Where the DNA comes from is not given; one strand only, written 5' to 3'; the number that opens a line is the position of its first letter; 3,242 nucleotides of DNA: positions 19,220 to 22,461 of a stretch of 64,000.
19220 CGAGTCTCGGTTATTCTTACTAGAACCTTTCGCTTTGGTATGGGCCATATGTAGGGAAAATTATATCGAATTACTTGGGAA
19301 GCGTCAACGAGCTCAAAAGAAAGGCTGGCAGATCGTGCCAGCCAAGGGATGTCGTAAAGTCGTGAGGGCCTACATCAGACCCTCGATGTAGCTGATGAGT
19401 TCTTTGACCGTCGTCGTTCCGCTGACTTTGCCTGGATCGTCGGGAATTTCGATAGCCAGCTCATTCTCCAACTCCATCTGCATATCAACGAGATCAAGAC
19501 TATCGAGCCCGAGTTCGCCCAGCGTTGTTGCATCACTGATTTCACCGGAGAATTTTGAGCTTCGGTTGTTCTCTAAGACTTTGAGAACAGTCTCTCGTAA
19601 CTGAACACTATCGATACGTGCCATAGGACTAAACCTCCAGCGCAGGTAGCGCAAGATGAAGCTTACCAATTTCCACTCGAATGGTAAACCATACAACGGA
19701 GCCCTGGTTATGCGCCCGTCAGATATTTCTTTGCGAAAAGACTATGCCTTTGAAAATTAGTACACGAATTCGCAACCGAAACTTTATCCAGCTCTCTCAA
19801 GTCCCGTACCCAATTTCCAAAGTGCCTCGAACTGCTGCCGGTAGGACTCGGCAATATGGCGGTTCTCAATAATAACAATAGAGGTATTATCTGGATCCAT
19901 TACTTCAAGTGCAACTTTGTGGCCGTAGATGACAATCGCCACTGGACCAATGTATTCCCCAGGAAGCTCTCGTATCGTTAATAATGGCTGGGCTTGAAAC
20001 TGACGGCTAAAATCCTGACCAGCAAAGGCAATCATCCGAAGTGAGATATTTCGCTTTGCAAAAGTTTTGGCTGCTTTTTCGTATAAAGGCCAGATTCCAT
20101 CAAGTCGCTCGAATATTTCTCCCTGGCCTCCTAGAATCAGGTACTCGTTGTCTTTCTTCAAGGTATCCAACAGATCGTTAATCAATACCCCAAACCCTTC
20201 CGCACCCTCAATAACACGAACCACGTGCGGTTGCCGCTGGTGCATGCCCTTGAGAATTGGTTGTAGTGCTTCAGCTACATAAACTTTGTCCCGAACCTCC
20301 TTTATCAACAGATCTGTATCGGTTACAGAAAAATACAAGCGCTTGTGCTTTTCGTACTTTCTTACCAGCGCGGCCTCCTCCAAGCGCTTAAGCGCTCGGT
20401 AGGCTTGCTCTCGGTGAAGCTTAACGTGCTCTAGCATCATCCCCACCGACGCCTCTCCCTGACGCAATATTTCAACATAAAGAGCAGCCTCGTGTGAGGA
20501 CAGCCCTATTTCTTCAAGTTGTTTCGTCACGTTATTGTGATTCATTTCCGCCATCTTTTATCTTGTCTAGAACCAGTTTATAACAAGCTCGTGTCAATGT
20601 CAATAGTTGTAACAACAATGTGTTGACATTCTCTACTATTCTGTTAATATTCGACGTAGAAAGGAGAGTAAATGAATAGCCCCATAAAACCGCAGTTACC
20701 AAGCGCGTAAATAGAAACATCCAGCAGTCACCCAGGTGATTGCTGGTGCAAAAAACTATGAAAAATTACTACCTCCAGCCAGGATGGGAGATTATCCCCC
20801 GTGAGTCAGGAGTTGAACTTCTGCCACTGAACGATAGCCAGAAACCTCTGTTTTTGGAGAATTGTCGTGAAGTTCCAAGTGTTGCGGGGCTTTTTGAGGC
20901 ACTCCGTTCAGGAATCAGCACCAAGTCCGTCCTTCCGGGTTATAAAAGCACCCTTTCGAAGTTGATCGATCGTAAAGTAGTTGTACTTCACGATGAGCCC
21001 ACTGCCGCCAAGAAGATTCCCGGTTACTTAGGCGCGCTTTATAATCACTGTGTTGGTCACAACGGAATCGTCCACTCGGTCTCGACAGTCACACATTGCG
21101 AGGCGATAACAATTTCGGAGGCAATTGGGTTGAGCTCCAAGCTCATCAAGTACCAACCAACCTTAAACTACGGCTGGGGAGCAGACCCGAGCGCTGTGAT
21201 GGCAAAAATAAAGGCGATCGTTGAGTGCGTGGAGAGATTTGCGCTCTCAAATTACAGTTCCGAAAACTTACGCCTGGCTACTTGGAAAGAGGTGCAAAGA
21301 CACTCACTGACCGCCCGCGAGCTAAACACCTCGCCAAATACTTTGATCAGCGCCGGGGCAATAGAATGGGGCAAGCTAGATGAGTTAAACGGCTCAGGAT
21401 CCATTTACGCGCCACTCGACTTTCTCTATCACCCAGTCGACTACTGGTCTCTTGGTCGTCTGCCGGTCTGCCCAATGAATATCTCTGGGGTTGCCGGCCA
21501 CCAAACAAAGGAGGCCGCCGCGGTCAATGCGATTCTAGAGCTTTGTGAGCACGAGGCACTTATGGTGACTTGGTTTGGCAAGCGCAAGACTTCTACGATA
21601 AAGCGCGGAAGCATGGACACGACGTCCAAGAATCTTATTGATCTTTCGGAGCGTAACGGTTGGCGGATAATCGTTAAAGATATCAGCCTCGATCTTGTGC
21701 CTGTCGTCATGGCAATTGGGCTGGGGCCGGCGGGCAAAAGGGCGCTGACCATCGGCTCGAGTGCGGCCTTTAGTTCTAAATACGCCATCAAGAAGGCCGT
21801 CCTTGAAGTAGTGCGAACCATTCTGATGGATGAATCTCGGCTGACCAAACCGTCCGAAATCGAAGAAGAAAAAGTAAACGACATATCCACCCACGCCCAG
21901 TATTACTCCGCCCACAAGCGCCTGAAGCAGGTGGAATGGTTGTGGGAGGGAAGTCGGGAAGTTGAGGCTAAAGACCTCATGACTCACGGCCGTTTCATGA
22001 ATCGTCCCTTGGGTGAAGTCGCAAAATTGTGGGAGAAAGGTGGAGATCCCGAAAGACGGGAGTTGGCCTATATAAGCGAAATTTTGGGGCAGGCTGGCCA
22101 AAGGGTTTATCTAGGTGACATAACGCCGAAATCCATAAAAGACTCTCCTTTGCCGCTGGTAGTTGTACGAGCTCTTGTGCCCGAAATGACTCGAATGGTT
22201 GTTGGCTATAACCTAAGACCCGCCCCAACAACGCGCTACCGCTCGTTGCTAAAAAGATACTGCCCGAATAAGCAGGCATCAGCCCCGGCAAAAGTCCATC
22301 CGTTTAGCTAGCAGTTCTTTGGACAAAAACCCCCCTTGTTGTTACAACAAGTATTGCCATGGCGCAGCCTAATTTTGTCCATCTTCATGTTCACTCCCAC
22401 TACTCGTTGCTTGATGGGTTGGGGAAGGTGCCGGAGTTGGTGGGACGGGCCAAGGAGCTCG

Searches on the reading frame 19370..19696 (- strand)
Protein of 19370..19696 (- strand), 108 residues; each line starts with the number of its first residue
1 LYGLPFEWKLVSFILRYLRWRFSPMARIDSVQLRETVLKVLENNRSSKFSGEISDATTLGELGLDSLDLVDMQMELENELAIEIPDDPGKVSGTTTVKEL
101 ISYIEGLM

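Call 47: search_protein_families(library=pfam, proteins=[window:19370-19696:-], max_evalue=0.01)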
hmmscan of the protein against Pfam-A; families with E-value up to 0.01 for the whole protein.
window:19370-19696:- (108 aa): 1 family
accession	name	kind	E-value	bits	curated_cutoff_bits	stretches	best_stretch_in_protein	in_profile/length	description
PF00550.31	PP-binding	-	5.5e-08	33.4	20.8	1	52-104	17-67/67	Phosphopantetheine attachment site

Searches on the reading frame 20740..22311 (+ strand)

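Call 58: search_protein_families(library=pfam, proteins=[window:20740-22311:+], max_evalue=0.00001)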
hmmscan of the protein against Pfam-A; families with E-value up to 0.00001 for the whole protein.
window:20740-22311:+ (523 aa): 1 family
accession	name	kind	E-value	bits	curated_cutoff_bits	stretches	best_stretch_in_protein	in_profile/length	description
PF02624.21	YcaO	-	5.5e-37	128.2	25.7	1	152-483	7-324/325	YcaO cyclodehydratase, ATP-ad Mg2+-binding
